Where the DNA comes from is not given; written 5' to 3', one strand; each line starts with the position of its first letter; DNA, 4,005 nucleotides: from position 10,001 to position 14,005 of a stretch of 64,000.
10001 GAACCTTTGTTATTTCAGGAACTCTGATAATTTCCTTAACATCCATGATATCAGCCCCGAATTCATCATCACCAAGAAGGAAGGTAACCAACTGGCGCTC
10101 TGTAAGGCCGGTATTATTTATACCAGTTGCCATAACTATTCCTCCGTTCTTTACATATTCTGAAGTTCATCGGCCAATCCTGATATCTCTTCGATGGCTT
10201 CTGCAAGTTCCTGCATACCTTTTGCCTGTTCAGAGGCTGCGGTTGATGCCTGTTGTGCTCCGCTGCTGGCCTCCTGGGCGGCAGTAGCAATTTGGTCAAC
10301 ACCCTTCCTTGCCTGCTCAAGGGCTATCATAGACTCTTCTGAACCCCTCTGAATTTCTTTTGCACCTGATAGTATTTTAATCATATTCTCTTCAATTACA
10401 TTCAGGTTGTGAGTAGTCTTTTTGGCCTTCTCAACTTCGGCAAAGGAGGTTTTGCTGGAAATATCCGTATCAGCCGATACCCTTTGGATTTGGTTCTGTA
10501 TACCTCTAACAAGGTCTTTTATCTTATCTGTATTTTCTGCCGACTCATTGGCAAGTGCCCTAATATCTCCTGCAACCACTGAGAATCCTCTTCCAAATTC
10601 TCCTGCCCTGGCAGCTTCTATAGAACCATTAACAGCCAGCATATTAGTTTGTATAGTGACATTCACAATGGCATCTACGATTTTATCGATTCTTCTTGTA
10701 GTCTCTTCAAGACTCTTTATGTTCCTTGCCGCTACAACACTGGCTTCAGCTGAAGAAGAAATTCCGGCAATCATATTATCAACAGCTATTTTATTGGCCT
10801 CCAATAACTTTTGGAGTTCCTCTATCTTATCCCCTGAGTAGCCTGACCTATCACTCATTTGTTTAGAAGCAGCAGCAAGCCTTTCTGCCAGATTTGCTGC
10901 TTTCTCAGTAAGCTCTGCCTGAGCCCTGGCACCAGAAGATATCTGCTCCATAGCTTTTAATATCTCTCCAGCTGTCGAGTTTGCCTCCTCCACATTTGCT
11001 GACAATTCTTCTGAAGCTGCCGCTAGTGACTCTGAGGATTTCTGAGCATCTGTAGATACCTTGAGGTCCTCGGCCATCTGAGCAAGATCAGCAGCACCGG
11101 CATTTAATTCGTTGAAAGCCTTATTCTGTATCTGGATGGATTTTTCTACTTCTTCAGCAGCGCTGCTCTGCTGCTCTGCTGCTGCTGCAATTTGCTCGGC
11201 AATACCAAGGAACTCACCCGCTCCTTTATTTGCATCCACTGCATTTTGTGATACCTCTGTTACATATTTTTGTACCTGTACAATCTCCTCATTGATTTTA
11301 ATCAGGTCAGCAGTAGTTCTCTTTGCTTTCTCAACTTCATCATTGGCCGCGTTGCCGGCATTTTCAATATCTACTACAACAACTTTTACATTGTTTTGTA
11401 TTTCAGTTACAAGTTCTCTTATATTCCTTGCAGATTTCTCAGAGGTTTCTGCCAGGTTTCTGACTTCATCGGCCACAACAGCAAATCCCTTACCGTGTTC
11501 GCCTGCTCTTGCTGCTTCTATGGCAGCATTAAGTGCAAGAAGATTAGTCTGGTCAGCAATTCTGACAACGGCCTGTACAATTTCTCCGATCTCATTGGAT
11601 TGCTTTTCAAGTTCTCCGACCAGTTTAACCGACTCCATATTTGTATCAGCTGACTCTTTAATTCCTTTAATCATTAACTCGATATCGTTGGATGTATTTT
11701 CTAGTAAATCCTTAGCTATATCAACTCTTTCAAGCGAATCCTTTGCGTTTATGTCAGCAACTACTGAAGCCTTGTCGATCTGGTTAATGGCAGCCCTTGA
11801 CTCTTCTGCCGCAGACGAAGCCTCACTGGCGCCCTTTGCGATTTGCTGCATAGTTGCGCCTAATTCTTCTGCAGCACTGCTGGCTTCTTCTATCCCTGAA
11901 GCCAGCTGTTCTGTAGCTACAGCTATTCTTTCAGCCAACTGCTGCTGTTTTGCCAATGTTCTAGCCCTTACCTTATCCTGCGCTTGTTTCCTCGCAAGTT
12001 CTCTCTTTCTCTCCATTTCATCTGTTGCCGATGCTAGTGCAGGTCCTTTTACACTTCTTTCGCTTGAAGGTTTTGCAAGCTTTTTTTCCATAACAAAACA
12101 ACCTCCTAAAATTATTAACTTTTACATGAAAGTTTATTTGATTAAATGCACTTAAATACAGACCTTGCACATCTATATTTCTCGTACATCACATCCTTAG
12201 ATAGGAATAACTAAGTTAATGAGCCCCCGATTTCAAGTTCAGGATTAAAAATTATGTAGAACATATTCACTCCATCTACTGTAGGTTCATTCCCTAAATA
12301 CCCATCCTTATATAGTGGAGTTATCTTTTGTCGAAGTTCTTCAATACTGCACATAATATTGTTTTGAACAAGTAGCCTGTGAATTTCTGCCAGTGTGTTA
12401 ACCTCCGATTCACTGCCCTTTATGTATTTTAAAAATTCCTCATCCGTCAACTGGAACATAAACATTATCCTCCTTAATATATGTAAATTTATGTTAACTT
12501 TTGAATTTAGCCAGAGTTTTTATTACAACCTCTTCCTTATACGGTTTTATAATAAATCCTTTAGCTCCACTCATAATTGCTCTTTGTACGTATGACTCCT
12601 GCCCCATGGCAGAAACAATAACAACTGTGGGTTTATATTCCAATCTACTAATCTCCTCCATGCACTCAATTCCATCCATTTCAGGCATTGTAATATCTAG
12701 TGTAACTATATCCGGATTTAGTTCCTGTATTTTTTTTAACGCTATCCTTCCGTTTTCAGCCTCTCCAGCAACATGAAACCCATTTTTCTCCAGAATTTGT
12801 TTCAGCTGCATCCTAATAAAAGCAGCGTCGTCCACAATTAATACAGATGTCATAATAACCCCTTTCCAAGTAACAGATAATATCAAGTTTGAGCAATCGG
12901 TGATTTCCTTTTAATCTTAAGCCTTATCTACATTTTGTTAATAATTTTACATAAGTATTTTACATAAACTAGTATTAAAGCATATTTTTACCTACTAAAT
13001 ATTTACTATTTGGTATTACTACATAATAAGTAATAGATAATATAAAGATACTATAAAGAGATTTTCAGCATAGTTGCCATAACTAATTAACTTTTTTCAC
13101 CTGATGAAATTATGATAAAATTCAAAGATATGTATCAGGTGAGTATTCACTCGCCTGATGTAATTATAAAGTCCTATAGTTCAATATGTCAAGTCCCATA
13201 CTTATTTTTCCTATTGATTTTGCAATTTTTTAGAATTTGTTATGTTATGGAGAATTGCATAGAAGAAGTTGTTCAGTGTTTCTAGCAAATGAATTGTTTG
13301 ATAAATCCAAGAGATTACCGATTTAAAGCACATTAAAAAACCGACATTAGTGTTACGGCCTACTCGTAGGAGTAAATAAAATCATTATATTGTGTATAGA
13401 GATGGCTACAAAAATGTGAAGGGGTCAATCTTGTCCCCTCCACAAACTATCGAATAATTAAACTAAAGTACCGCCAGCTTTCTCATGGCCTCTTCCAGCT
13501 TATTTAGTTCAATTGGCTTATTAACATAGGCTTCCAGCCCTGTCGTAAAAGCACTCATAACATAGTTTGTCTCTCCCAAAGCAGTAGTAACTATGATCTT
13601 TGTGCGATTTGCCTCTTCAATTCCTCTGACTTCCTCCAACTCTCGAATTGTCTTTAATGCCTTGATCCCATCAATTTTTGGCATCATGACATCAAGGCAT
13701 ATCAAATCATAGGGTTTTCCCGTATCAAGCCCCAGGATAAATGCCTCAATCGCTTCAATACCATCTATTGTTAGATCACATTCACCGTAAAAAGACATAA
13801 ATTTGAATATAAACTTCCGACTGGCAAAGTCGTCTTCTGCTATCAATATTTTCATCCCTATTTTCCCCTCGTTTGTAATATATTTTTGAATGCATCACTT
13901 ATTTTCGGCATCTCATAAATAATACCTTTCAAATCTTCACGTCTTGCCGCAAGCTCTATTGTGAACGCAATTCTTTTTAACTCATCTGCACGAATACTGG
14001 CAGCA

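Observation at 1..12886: Chemotaxis-type operon with an embedded complete stressosome and a separate HisKA/REC/Hpt phosphorelay, and no CheA in view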

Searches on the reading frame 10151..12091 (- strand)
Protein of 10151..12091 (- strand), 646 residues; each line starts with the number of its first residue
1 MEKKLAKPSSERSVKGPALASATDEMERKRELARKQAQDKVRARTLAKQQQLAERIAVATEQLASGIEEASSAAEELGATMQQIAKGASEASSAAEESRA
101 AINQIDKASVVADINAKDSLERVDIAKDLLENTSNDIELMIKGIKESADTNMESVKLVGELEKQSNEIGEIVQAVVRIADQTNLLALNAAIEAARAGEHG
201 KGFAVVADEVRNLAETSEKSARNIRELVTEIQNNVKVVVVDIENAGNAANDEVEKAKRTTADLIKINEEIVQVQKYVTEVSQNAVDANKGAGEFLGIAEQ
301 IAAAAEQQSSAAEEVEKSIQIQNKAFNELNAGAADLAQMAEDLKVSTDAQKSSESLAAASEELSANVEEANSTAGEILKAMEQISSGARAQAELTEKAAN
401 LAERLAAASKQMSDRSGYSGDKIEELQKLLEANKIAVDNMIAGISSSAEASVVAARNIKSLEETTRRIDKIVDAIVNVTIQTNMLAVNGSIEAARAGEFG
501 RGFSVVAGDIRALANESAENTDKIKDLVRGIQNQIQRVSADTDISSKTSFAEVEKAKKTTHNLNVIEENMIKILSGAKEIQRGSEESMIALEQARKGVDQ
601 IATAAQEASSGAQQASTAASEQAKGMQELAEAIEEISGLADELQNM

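Call 5: search_protein_families(library=pfam, proteins=[window:10151-12091:-], max_evalue=0.01)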
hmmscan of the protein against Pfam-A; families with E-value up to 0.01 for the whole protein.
window:10151-12091:- (646 aa): 1 family
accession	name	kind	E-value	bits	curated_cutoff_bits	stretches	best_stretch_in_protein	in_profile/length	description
PF00015.26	MCPsignal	-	3.9e-64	216.1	34.6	2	153-289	20-156/172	Methyl-accepting chemotaxis protein (MCP) signalling domain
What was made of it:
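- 10151..12091 (-): DosM-type soluble chemoreceptor with two MCP signalling domains (F9 signature). Pfam MCPsignal 3.9e-64 with 2 stretches (call 5).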

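Call 31: search_protein_families(library=ncbifam, proteins=[window:10151-12091:-], max_evalue=0.001)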
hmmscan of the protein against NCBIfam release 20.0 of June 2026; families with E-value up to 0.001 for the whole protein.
window:10151-12091:- (646 aa): 7 families
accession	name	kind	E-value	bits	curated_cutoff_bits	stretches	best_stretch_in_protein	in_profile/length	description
NF058645.1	MCPCtpMPsAe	equivalog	1.9e-46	159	900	2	44-345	271-544/558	methyl-accepting chemotaxis protein CtpM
NF041847.1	transduc_aer2_vibrio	equivalog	4.3e-36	124.4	1200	2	152-311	582-741/804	aerotaxis transducer Aer2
NF011622.0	PRK15048.1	equivalog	1.3e-34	120.3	900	2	155-261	346-452/553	methyl-accepting chemotaxis protein II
NF047851.1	MCPCitTducer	equivalog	4.2e-34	118.5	900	2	155-317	347-509/553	methyl-accepting chemotaxis citrate transducer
NF011615.0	PRK15041.1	equivalog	1.2e-31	110.1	947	2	155-311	348-507/554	methyl-accepting chemotaxis protein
NF007309.0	PRK09793.1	equivalog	1.5e-31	110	903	2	75-319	271-508/533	methyl-accepting chemotaxis protein IV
NF050802.1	AspChtxCcaA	equivalog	1.2e-29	103.2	1300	2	151-295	554-685/700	aspartate chemotaxis receptor CcaA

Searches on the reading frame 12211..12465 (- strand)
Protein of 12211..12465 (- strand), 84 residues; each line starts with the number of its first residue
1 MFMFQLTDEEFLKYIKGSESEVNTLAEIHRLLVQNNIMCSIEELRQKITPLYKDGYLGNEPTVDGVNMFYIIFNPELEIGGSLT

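Call 5: search_protein_families(library=pfam, proteins=[window:12211-12465:-], max_evalue=0.01)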
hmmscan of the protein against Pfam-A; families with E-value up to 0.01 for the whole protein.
window:12211-12465:- (84 aa): 0 families

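Call 31: search_protein_families(library=ncbifam, proteins=[window:12211-12465:-], max_evalue=0.001)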
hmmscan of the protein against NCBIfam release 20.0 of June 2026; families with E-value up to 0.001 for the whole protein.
window:12211-12465:- (84 aa): 0 families
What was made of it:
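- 12211..12459 (-): orf82, a small conserved protein of unknown function. No Pfam or NCBIfam hit (calls 5, 31).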

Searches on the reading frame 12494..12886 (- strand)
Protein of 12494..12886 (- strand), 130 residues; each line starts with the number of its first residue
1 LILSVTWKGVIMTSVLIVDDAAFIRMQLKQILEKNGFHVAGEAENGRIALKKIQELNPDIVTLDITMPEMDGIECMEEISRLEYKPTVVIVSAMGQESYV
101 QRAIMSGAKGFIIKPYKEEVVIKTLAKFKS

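Call 5: search_protein_families(library=pfam, proteins=[window:12494-12886:-], max_evalue=0.01)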
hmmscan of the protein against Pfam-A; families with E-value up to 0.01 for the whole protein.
window:12494-12886:- (130 aa): 1 family
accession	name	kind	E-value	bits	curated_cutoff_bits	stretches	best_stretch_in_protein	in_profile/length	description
PF00072.30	Response_reg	-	2.5e-31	108.5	30.2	1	15-125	1-110/111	Response regulator receiver domain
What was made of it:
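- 12494..12853 (-): cheY (119-aa single-domain receiver), first gene of the operon. Pfam Response_reg 2.5e-31 (call 5).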

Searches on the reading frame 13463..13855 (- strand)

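Call 6: search_protein_families(library=pfam, proteins=[window:13463-13855:-], max_evalue=0.01)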
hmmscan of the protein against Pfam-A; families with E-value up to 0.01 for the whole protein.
window:13463-13855:- (130 aa): 1 family
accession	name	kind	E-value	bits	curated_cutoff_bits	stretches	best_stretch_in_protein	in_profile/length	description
PF00072.30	Response_reg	-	4.2e-17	62.8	30.2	1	3-124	1-110/111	Response regulator receiver domain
